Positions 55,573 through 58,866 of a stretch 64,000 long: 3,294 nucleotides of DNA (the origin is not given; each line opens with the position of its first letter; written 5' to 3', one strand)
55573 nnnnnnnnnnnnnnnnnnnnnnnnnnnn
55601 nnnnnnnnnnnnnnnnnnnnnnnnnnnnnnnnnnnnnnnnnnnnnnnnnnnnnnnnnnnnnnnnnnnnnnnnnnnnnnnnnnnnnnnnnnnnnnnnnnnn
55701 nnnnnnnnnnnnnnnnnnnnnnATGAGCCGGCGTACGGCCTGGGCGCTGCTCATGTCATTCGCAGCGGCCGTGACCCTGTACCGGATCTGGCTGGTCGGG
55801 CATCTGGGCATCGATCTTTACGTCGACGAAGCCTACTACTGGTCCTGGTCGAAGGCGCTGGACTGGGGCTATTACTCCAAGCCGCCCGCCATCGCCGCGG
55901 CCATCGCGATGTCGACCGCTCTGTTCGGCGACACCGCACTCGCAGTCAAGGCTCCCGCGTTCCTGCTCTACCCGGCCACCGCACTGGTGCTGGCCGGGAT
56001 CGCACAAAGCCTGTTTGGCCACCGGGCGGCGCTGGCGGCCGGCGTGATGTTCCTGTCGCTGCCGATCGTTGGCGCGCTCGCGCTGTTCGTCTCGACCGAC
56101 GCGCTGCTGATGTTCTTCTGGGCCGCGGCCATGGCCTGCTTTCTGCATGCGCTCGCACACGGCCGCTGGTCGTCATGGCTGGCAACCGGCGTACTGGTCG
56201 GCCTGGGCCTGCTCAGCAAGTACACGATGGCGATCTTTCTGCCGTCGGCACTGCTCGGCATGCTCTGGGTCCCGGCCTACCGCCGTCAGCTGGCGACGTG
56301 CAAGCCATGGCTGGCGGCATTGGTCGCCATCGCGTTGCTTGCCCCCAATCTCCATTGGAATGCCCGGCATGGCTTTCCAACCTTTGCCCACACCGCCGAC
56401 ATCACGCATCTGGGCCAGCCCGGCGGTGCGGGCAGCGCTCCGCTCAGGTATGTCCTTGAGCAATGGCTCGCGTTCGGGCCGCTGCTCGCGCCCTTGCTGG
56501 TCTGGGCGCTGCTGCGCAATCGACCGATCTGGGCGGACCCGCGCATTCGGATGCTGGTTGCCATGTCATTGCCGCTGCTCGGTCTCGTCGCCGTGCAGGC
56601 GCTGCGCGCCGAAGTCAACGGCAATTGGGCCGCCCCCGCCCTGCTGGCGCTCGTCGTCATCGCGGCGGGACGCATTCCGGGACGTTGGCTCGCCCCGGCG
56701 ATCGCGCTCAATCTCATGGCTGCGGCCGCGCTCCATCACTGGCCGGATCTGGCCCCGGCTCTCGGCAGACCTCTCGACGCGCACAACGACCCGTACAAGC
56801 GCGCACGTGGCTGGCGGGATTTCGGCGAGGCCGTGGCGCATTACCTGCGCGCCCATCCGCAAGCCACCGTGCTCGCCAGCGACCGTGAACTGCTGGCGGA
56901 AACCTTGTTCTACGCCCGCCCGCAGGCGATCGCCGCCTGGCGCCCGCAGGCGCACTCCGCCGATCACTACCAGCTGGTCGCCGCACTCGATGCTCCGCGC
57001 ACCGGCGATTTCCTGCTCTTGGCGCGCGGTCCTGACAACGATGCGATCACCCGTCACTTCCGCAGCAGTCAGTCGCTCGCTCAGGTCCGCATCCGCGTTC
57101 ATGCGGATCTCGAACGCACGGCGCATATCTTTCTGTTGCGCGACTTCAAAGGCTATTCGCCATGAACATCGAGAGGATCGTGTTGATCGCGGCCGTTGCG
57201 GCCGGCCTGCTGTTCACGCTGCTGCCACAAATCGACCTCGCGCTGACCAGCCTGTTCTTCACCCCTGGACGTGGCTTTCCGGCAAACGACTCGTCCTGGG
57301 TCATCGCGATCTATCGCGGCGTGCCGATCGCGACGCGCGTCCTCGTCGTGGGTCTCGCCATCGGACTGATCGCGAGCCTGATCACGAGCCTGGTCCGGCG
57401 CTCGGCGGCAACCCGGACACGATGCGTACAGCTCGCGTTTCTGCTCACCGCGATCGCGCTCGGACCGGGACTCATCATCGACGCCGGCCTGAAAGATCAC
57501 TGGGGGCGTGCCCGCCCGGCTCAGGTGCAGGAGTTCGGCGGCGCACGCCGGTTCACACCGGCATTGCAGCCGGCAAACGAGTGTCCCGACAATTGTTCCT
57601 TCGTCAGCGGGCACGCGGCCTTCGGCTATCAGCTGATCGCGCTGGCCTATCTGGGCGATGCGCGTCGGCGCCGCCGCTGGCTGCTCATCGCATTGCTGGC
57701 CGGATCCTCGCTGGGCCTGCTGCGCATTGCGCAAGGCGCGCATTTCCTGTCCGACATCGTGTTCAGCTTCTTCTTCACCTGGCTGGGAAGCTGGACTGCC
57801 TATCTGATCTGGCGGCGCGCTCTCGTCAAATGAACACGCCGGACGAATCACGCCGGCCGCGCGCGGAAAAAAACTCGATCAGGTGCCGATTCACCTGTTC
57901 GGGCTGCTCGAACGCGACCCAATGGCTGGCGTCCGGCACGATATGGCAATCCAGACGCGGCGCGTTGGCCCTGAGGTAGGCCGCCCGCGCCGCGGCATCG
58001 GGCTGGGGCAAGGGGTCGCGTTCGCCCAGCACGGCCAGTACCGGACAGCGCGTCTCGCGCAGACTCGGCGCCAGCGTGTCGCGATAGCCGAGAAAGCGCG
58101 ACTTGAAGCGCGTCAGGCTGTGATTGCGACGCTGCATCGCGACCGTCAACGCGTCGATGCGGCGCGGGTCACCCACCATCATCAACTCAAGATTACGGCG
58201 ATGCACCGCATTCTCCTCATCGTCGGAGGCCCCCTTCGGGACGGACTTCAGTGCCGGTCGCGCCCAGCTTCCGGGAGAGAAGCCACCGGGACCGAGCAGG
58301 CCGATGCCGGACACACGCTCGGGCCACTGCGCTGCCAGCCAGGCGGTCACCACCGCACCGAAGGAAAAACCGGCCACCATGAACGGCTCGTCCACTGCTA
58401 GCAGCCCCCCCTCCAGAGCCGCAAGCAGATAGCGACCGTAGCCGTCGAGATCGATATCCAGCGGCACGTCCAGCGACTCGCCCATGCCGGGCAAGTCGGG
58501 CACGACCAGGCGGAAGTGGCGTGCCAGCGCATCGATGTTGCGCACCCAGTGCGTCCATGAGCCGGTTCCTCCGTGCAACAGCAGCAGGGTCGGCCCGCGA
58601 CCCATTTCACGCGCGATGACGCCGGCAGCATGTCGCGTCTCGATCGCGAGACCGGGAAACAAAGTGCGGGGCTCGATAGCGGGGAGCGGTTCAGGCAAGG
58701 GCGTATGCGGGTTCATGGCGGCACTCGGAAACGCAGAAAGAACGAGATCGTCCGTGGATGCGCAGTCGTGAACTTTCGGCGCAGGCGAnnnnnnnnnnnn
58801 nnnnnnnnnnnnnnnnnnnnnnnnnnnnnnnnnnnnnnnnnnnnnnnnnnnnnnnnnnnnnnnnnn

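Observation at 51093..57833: PAP2 / MprF-TM-like / GT2 / GT-C / GT-C / PAP2 cluster: candidate dual-site lipid A (LPS) phosphate-to-sugar remodelling system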

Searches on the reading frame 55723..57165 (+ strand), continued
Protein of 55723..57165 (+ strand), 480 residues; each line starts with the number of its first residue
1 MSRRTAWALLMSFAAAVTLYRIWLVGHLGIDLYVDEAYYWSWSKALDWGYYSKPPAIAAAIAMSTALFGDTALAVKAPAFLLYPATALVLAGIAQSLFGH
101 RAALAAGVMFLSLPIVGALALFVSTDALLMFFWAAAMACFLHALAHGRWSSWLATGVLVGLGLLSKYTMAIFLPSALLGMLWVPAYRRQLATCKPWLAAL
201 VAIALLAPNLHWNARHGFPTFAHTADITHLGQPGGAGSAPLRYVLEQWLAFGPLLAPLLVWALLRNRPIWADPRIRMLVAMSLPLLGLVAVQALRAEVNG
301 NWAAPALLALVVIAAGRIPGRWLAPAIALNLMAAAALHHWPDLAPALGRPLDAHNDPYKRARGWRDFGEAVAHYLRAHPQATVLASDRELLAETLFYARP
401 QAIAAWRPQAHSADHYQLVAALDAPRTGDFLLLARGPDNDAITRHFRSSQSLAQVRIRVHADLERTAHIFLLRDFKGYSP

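Call 60: predict_structure(alignment_id=A2)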
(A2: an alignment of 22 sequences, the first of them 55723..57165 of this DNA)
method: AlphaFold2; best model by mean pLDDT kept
length: 480 residues; sequences in the alignment: 22
mean_pLDDT: 88.5   pTM: 0.89
mean pLDDT of the five models: 88.5, 88.5, 87.3, 86.9, 85.3
residues with pLDDT >= 90: 294; 70-90: 147; 50-70: 30; < 50: 9
segments of 3 or more residues with pLDDT < 50: 411-415
pLDDT, mean of each block of 10 residues (from residue 1): 96 97 94 88 76 80 95 94 98 97 97 89 91 98 96 98 91 96 94 97 92 78 68 59 87 93 88 92 89 74 87 95 95 92 91 88 91 90 86 86 76 52 86 90 93 92 91 87
secondary structure, 60 per line:
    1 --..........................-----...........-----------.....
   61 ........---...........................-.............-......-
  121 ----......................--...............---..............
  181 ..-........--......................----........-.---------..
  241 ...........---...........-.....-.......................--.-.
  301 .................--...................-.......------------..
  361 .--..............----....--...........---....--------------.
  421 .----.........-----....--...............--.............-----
elements in order: H3-28 H34-44 H56-68 H72-98 H100-112 H114-119 H125-146 H149-163 H167-182 H184-191 H194-215 H220-227 H239-251 H255-265 H267-271 H273-295 H300-317 H320-338 H340-346 H364-377 E382-385 H388-398 E402-405 E426-434 H440-443 E446-460 E463-475

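Call 63: fold_search(model_id=the predicted structure, library=pdb)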
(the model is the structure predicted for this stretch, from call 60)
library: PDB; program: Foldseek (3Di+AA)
matches with E <= 10: 497; with E <= 0.001: 18
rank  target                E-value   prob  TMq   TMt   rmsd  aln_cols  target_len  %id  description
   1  5ezm                  1.5e-09  1.00  0.61  0.56  10.8       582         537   16  Crystal Structure of ArnT from Cupriavidus metallidurans in the apo state (released 2016-02-17)
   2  5f15                  2.4e-09  1.00  0.65  0.59  10.5       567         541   17  Crystal Structure of ArnT from Cupriavidus metallidurans bound to Undecaprenyl phosphate (released 2016-02-17)
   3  9i5k_A                2.0e-05  1.00  0.51  0.50   6.6       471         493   14  Structure of the Chaetomium thermophilum Pmt4 homodimer (C2 symmetry) (released 2025-12-24)
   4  6w98_A                2.8e-05  1.00  0.56  0.24   8.2       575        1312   17  Single-Particle Cryo-EM Structure of Arabinofuranosyltransferase AftD from Mycobacteria (released 2020-05-13)
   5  7oci_F                4.3e-05  1.00  0.51  0.40  10.8       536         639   11  Cryo-EM structure of yeast Ost6p containing oligosaccharyltransferase complex (released 2022-02-16)
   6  9s6t_A                4.7e-05  1.00  0.57  0.57   7.0       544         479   11  Ternary cryo-EM structure of chicken ALG12 with Dol25-PP-GlcNAc2Man7, Dol25-P-Man, and Fab (released 2026-03-18)
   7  9s6u_A                4.7e-05  1.00  0.51  0.46  10.2       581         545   12  Ternary cryo-EM structure of human ALG9 with Dol25-PP-GlcNAc2Man8, Dol25-P-Man and Fab (released 2026-03-18)
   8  7e9s_A                7.8e-05  1.00  0.48  0.29  13.6       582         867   13  Archaeal oligosaccharyltransferase AglB from Archaeoglobus fulgidus in complex with an inhibitory peptide and a dolich (released 2021-09-08)
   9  6gxc_A                2.2e-04  1.00  0.49  0.36  10.4       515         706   13  Bacterial oligosaccharyltransferase PglB in complex with an inhibitory peptide and a reactive lipid-linked oligosaccha (released 2018-11-14)
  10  8pn9_A                2.4e-04  1.00  0.52  0.39  12.6       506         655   14  Structure of human oligosaccharyltransferase OST-A complex bound to NGI-1 (released 2024-05-08)
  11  6wby                  2.6e-04  1.00  0.50  0.23   9.6       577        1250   17  Single-Particle Cryo-EM Structure of Arabinofuranosyltransferase AftD from Mycobacteria, Mutant R1389S Class 2 (released 2020-05-13)
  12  8age_A                4.2e-04  1.00  0.50  0.38  10.0       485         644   12  Structure of yeast oligosaccharylransferase complex with acceptor peptide bound (released 2022-12-07)
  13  9i5l_A                4.5e-04  1.00  0.36  0.26   6.3       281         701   17  Structure of the Chaetomium thermophilum Pmt4 homodimer (C1 symmetry) (released 2025-12-24)
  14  3wak                  5.7e-04  1.00  0.52  0.31  10.0       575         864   14  Crystal structure of the Archaeoglobus fulgidus oligosaccharyltransferase (O29867_ARCFU) in the apo form (released 2013-10-30)
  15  9s6s_A                6.2e-04  1.00  0.51  0.47   9.6       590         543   12  Ternary cryo-EM structure of human ALG9 with Dol25-PP-GlcNAc2Man6, Dol25-P-Man and Fab (released 2026-03-18)
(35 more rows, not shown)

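Call 72: find_encoding_contigs(protein=P0155, flank=8000, max_places=1)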
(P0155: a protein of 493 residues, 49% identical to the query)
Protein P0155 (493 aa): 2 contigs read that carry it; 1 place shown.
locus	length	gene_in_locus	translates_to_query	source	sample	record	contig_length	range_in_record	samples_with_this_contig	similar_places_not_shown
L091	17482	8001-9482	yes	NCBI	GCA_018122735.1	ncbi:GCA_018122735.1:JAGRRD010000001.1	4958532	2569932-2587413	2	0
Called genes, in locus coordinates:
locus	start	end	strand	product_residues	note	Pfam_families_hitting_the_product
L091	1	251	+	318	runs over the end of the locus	PF12974:Phosphonate-bd (weak), PF16868:NMT1_3, PF09084:NMT1 (weak)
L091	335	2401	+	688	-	PF06808:DctM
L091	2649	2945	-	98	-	PF05164:ZapA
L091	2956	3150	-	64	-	PF06005:ZapB (weak)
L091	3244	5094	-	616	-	PF00920:ILVD_EDD_N, PF24877:ILV_EDD_C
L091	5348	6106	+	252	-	PF21926:FeeM (weak), PF13444:Acetyltransf_5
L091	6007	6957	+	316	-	PF01553:Acyltransferase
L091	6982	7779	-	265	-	PF00149:Metallophos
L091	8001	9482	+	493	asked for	PF13231:PMT_2, PF02366:PMT (weak)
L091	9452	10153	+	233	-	PF13350:Y_phosphatase3 (faint), PF22741:PTP-NADK (weak), PF22784:PTP-SAK (weak)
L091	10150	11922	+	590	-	PF00664:ABC_membrane, PF00005:ABC_tran, PF13555:AAA_29 (faint), PF02463:SMC_N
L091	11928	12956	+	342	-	PF07388:A-2_8-polyST (weak)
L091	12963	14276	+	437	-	PF04932:Wzy_C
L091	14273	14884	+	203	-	PF00777:Glyco_transf_29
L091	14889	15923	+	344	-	PF04230:PS_pyruv_trans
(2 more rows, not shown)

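Call 73: find_encoding_contigs(protein=P0195, flank=8000, max_places=1)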
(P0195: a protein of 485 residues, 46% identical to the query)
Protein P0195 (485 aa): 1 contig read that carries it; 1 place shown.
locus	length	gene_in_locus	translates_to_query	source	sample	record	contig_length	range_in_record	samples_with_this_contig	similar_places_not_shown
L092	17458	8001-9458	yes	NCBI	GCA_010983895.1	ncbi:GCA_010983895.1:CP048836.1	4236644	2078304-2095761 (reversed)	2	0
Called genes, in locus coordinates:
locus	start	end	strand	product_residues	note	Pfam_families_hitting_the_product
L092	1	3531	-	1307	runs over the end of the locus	PF18076:FGAR-AT_N, PF18072:FGAR-AT_linker, PF02769:AIRS_C, PF22689:FGAR-AT_PurM_N-like, PF02769:AIRS_C, PF13507:GATase_5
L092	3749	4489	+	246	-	PF01569:PAP2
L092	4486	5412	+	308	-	PF03706:LPG_synthase_TM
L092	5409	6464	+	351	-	PF00535:Glycos_transf_2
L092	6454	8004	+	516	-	PF13231:PMT_2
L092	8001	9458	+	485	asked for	PF02366:PMT, PF13231:PMT_2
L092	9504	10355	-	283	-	PF01145:Band_7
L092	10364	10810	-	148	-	PF01957:NfeD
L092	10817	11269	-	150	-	PF04519:Bactofilin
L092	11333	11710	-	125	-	PF00170:bZIP_1 (faint), PF24073:DUF7365 (weak)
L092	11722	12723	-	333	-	PF01551:Peptidase_M23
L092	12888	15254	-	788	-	PF01326:PPDK_N, PF00391:PEP-utilizers, PF02896:PEP-utilizers_C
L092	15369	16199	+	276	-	PF03618:Kinase-PPPase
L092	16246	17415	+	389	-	PF11062:DUF2863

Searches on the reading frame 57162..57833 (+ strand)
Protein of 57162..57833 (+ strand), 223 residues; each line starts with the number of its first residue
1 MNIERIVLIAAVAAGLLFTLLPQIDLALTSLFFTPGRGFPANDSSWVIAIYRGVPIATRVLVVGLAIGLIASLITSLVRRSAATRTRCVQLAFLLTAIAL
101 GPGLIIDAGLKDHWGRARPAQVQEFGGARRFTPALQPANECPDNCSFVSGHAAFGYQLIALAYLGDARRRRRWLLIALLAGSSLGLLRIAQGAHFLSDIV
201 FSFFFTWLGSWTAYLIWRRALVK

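Call 3: search_protein_families(library=pfam, proteins=[window:57162-57833:+], max_evalue=0.01)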
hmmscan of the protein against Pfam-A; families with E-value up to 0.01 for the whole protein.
window:57162-57833:+ (223 aa): 2 families
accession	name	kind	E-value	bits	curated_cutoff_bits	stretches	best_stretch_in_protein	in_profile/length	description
PF01569.27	PAP2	-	1.4e-19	70.6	27.2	1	92-218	3-126/130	PAP2 superfamily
PF14378.12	PAP2_3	-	0.0012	19.2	27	1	91-210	74-188/190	PAP2 superfamily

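Call 4: search_protein_families(library=ncbifam, proteins=[window:57162-57833:+], max_evalue=0.01)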
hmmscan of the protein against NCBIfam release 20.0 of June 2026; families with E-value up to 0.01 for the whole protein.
window:57162-57833:+ (223 aa): 4 families
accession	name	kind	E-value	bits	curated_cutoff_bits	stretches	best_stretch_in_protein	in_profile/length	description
NF045633.1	LipidAPhtaseLpxF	equivalog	1.6e-39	136.1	400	1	8-216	10-215/217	lipid A 4'-phosphatase LpxF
NF028538.0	PAP2_lipid_A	equivalog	3.1e-13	49.8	275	1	9-208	15-222/234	PAP2 family lipid A phosphatase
NF028536.0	PAP2_near_MCR1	equivalog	5.2e-13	49.2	475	1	83-211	100-227/237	PAP2 family protein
NF007975.0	PRK10699.1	equivalog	0.00098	18.6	261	1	145-219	157-232/254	phosphatidylglycerophosphatase B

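Call 26: search_solved_structures(query=window:57162-57833:+, max_evalue=1, show_alignments=2)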
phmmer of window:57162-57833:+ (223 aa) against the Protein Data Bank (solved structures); distinct sequences matched with E-value up to 1: 0.

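Call 56: search_dna_similar(query=window:57162-57833:+, collection=plasmids, mode=protein, max_rows=25, max_evalue=0.000001)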
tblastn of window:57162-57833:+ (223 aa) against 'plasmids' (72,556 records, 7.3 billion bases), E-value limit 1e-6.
Records with a match: 52; places in all: 52; records where one place covers at least 80% of the query: 32.
Best place of each record, by identity: <60% 52.
By first word of the organism name: Rhizobium 19; Labrenzia 9; Ensifer 9; Martelella 3; Roseibium 3; Shinella 3; Pseudomonas 2; Comamonadaceae 1; Sinorhizobium 1; Ochrobactrum 1; and 1 more.
By predicted mobility (MOB-suite, as given by PLSDB): non-mobilizable 36; mobilizable 14; conjugative 2.
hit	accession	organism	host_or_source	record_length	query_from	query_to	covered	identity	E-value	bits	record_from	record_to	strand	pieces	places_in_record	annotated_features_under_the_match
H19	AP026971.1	Comamonadaceae bacterium OS-4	-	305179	25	210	83%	39.6%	4e-19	92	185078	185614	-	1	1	hypothetical protein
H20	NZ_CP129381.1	Rhizobium sp. SSA_523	single cell,Sea water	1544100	18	218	90%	36.6%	4e-19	92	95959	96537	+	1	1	none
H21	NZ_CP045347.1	Labrenzia sp. THAF187b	pure culture,Surface of a polyethylene ...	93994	18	220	91%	34.8%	1e-15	82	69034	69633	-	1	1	phosphatase PAP2 family protein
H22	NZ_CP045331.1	Labrenzia sp. THAF191b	pure culture,Surface of a polyethylene ...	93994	18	220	91%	34.8%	1e-15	82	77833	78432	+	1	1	phosphatase PAP2 family protein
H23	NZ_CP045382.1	Labrenzia sp. THAF35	pure culture,Surface of a polyethylene ...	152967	18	220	91%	34.8%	1e-15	82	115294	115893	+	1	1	phosphatase PAP2 family protein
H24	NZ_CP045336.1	Labrenzia sp. THAF191a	pure culture,Surface of a polyethylene ...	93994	18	220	91%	34.3%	1e-15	82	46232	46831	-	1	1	phosphatase PAP2 family protein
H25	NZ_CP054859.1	Martelella sp. NC18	single cell,mine sediment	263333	18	211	87%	35.9%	8e-15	80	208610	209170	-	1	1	phosphatase PAP2 family protein | polyprenol monophosphomannose synthase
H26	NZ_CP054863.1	Martelella sp. NC20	single cell,Soudan mine sediment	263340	18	211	87%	35.9%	8e-15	80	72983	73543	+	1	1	phosphatase PAP2 family protein | glycosyltransferase family 2 protein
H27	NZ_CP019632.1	Roseibium algicola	Rhodosorus marinus,cell culture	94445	18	208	86%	35.6%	9e-16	82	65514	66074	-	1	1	phosphatase PAP2 family protein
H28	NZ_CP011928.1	Labrenzia sp. CP4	cell culture,seawater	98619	18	208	86%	35.6%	9e-16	82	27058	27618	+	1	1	phosphatase PAP2 family protein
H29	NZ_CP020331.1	Martelella mediterranea DSM 17316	-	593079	18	211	87%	34.9%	6e-13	74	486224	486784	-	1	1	phosphatase PAP2 family protein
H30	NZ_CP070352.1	Ensifer sp. PDNC004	cell culture,Plastic debris in ...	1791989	18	211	87%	34.8%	3e-11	69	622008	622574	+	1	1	none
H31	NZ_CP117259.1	Rhizobium tumorigenes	Rubus sp.,pure bacterial culture,Aerial ...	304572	18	210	87%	34.7%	1e-9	65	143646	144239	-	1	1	phosphatase PAP2 family protein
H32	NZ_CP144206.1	Sinorhizobium chiapasense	mixed culture,rhizosphere soil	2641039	18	200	82%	36.1%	3e-10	66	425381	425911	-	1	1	none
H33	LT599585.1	Pseudomonas veronii 1YdBTEX2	-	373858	24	208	83%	35.6%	1e-9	65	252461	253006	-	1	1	phosphoesterase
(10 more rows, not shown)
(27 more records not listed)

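Call 58: get_annotated_region(hit=H25, flank=7000)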
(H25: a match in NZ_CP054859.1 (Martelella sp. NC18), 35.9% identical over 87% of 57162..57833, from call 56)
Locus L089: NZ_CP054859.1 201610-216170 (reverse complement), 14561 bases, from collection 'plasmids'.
description: Martelella sp. NC18 plasmid unnamed1, complete sequence
organism: Martelella sp. NC18 (NCBI taxid 2740297)
taxonomy: Bacteria; Pseudomonadota; Alphaproteobacteria; Hyphomicrobiales; Aurantimonadaceae; Martelella; Martelella sp. NC18
host: -; source: single cell,mine sediment; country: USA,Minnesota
typing (MOB-suite, as given by PLSDB): mobilizable; replicon rep_cluster_354; relaxase MOBQ
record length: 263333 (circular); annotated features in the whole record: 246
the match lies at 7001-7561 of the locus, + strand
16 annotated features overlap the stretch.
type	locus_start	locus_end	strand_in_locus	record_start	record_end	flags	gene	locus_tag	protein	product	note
CDS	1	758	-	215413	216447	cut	-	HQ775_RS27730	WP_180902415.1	NAD-dependent epimerase/dehydratase family protein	-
CDS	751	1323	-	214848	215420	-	-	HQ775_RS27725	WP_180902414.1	TetR/AcrR family transcriptional regulator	GO:0006355 - regulation of DNA-templated transcription [Evidence IEA]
CDS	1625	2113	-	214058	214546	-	-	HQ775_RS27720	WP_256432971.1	Rrf2 family transcriptional regulator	-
CDS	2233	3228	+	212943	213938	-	-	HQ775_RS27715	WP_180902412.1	alpha/beta hydrolase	-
CDS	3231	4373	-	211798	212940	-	-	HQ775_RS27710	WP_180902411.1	amidohydrolase family protein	-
CDS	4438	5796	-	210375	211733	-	-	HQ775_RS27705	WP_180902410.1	ATP-binding protein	-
CDS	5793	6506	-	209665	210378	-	-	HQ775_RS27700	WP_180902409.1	response regulator transcription factor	GO:0000160 - phosphorelay signal transduction system [Evidence IEA]; GO:0006355 - regulation of DNA-templated ...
CDS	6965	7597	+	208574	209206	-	-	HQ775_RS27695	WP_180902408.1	phosphatase PAP2 family protein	-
CDS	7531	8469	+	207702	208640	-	-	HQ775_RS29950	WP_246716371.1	polyprenol monophosphomannose synthase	-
CDS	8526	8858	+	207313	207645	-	-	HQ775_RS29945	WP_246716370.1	GtrA family protein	GO:0000271 - polysaccharide biosynthetic process [Evidence IEA]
CDS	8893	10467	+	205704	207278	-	-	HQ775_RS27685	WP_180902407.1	glycosyltransferase family 39 protein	-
CDS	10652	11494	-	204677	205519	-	-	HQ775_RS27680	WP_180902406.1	MipA/OmpV family protein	-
CDS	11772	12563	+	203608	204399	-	-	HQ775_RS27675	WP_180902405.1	AraC family transcriptional regulator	GO:0006355 - regulation of DNA-templated transcription [Evidence IEA]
CDS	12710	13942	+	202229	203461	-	trpB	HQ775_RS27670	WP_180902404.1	tryptophan synthase subunit beta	GO:0000162 - tryptophan biosynthetic process [Evidence IEA]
CDS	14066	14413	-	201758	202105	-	-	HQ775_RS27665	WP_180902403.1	ethanolamine utilization protein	-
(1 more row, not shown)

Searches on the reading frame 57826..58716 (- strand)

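Call 40: search_protein_families(library=pfam, proteins=[window:57826-58716:-], max_evalue=0.01)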
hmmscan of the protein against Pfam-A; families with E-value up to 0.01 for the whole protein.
window:57826-58716:- (296 aa): 4 families
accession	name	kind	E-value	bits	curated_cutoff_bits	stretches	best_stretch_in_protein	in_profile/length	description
PF12697.13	Abhydrolase_6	-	8.9e-21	76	26.3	1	44-277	1-216/217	Alpha/beta hydrolase family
PF00561.26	Abhydrolase_1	-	2.3e-19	70.5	25.8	1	42-271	1-244/245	alpha/beta hydrolase fold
PF12146.15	Hydrolase_4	-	4.1e-08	33.2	27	1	45-271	8-238/239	Serine aminopeptidase, S33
PF00326.27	Peptidase_S9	-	0.0049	16.8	22.6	0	222-283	143-206/213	Prolyl oligopeptidase family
